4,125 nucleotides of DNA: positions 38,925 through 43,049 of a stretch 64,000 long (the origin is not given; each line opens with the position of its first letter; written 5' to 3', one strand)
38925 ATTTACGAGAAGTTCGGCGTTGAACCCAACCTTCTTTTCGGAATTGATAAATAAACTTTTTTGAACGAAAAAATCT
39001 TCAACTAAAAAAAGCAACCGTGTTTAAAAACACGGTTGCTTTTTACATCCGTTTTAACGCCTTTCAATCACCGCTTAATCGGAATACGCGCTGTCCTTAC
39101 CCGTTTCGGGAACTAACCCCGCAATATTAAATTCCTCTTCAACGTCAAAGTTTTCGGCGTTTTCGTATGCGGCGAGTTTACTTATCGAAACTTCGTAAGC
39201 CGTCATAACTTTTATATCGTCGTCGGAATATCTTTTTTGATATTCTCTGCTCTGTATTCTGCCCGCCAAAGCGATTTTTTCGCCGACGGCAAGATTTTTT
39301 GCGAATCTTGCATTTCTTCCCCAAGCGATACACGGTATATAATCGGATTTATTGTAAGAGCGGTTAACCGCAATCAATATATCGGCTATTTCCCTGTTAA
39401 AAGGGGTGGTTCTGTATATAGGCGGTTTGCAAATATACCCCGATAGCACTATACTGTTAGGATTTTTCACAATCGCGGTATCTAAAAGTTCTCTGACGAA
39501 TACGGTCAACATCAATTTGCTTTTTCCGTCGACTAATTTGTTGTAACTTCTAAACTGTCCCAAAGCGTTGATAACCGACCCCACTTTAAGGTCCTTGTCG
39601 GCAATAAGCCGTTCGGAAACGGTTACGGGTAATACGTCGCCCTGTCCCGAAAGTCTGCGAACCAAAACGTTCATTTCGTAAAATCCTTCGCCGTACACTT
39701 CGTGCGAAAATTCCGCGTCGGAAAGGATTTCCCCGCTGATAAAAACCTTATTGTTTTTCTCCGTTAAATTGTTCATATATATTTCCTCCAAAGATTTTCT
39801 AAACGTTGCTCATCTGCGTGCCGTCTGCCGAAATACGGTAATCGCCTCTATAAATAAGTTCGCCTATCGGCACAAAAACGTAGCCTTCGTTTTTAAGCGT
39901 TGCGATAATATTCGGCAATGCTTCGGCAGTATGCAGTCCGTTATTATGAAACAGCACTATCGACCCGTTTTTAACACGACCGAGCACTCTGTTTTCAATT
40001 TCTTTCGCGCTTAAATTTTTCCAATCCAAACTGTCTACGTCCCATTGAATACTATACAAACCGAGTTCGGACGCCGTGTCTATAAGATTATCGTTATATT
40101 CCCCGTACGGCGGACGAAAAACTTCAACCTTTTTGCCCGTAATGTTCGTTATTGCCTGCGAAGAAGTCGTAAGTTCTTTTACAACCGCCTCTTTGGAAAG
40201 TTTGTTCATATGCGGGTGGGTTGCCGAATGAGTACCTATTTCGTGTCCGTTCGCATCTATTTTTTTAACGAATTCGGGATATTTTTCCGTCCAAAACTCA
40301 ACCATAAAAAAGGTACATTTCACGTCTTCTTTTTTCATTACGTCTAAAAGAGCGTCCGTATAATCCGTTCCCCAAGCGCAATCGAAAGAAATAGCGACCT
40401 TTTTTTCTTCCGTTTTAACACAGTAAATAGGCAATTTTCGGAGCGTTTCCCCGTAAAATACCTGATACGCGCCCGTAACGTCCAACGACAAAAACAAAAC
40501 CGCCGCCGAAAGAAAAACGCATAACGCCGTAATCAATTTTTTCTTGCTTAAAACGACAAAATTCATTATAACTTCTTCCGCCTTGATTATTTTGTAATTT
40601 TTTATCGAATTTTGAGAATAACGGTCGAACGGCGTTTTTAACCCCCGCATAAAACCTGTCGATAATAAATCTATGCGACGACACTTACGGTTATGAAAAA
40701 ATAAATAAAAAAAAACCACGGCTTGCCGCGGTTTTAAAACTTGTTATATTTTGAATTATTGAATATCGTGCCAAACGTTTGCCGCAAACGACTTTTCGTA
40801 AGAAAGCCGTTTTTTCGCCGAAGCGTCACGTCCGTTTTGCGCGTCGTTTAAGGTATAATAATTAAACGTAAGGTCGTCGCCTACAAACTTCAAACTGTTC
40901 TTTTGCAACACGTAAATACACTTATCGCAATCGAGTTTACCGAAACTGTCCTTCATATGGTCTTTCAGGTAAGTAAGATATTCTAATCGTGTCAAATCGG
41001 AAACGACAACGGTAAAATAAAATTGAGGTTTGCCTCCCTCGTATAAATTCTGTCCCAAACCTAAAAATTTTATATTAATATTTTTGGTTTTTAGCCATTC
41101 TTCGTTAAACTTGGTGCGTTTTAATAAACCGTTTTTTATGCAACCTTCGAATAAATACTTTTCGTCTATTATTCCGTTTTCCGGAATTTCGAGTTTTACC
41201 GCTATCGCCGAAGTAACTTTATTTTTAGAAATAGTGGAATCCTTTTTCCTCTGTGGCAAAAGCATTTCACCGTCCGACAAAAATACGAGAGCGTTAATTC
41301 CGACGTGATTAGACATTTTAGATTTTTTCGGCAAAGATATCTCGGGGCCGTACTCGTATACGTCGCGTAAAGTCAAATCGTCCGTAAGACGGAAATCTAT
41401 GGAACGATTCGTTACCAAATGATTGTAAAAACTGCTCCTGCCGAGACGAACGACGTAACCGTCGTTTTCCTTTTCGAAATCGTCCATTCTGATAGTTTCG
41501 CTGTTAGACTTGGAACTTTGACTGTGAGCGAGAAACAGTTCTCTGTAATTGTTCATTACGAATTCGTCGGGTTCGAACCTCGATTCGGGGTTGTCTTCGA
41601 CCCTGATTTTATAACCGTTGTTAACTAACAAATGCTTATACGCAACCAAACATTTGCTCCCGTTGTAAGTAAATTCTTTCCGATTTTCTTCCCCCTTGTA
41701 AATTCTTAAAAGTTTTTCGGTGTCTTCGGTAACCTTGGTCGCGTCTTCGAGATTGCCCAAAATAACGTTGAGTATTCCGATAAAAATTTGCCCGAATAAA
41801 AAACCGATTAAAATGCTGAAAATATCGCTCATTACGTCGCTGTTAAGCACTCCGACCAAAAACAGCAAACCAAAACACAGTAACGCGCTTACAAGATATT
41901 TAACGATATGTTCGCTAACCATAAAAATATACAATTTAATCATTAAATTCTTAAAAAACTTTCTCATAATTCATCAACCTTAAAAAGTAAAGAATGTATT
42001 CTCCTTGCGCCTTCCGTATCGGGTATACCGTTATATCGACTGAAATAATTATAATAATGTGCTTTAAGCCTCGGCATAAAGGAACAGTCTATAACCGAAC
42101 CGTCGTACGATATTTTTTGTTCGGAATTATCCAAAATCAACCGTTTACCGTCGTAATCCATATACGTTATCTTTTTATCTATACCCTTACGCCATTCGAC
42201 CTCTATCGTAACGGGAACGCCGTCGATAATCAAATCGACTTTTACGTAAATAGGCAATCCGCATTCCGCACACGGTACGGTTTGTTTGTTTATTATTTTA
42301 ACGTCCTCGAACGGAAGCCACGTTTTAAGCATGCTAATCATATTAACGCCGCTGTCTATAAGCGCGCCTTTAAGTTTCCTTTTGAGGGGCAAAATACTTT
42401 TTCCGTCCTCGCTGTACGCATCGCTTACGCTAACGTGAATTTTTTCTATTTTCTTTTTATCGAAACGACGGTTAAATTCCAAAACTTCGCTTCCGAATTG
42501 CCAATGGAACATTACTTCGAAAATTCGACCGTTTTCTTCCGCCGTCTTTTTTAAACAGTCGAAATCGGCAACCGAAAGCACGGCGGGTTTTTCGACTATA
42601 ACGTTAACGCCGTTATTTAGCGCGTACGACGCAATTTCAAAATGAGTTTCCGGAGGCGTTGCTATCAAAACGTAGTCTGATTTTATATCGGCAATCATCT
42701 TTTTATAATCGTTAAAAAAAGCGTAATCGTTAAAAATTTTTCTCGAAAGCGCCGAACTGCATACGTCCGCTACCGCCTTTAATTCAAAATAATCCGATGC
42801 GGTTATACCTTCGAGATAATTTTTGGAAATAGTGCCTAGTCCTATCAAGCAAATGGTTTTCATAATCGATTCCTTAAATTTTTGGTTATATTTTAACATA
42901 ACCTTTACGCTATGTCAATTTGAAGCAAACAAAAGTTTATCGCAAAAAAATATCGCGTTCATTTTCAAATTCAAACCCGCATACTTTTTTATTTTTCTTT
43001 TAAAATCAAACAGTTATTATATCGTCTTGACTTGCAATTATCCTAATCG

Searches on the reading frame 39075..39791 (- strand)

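Call 66: search_protein_families(library=pfam, proteins=[window:39075-39791:-], max_evalue=0.01)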
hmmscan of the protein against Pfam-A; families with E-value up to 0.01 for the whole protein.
window:39075-39791:- (238 aa): 1 family
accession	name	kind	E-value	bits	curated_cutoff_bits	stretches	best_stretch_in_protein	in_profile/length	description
PF00436.31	SSB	-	1.7e-16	60.6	26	1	112-195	2-90/104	Single-strand binding protein family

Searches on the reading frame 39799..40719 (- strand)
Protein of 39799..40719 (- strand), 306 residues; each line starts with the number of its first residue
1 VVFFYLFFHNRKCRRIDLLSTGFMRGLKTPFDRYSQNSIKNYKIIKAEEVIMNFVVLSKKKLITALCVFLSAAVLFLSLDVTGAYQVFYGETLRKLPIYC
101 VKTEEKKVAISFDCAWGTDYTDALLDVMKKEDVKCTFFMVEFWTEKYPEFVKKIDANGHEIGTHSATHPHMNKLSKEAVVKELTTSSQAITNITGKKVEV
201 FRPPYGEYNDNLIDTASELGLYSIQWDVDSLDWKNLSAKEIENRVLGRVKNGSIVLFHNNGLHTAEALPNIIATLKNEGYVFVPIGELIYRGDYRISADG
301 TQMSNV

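Call 4: search_protein_families(library=pfam, proteins=[window:39799-40719:-], max_evalue=0.001)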
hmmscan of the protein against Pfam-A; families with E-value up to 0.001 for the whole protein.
window:39799-40719:- (306 aa): 2 families
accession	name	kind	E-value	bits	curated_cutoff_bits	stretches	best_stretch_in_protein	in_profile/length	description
PF01522.26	Polysacc_deac_1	-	1.9e-37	128.4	23.1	1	102-222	3-122/124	Polysaccharide deacetylase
PF03065.20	Glyco_hydro_57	-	0.00064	19.6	21.2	1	126-227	81-172/291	Glycosyl hydrolase family 57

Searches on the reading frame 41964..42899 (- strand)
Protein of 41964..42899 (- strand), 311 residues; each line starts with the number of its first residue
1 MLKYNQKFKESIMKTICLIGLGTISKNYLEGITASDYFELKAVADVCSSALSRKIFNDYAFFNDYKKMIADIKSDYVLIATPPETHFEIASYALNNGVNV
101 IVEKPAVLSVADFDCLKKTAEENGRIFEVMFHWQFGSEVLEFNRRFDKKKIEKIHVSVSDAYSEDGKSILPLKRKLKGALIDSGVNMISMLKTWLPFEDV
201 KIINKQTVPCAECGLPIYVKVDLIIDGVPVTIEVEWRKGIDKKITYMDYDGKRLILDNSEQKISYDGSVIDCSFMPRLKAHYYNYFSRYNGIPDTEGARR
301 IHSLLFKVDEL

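Call 4: search_protein_families(library=pfam, proteins=[window:41964-42899:-], max_evalue=0.001)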
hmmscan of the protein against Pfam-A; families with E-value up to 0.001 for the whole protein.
window:41964-42899:- (311 aa): 2 families
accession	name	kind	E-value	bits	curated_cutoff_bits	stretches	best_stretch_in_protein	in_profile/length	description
PF01408.29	GFO_IDH_MocA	-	5.2e-20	72.8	24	1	16-130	3-119/120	Oxidoreductase family, NAD-binding Rossmann fold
PF03447.22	NAD_binding_3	-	0.00026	22.1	24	1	20-127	1-113/116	Homoserine dehydrogenase, NAD binding domain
